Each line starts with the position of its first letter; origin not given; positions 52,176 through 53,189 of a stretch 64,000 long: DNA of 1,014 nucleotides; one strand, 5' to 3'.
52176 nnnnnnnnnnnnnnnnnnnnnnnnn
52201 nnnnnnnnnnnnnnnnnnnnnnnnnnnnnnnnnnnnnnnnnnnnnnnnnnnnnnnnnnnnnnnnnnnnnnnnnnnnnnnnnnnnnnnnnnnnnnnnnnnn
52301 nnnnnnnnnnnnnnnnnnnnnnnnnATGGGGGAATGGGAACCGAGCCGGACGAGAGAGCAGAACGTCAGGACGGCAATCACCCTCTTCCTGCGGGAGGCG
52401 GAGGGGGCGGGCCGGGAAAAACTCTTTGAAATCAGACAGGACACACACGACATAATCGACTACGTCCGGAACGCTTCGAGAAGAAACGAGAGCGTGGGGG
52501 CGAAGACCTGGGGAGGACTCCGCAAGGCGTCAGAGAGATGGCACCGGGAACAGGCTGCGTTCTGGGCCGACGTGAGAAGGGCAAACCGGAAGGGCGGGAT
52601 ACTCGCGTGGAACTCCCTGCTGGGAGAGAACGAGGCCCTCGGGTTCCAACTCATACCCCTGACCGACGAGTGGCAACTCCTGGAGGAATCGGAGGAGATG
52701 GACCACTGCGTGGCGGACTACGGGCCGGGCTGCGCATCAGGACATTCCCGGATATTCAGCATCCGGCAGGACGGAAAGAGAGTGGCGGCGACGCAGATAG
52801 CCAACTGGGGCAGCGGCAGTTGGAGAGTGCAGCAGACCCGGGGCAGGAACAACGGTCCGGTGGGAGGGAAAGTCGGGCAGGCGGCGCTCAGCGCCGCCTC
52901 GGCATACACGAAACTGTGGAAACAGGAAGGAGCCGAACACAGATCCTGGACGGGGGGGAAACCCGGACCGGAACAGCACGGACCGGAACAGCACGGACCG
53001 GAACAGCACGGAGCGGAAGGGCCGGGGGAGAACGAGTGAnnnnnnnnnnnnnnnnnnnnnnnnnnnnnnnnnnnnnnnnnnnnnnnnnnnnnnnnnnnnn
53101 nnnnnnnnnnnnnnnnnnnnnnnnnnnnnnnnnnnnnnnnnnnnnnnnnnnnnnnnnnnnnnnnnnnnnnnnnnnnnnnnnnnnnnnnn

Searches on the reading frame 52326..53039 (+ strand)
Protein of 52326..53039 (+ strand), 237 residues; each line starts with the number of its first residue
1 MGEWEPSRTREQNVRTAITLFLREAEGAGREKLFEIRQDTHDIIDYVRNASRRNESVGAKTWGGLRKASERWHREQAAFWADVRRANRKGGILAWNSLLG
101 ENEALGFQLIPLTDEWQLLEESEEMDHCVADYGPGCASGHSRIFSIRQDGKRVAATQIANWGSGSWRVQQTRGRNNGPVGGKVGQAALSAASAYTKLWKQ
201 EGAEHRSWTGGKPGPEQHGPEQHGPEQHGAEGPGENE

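Call 80: search_protein_families(library=pfam, max_evalue=0.001, proteins=[window:52326-53039:+])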
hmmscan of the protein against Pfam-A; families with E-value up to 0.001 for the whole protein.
window:52326-53039:+ (237 aa): 1 family
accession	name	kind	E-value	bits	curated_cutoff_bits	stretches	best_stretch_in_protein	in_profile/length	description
PF14284.11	PcfJ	-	1e-05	25.8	25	1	106-176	65-135/147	PcfJ-like protein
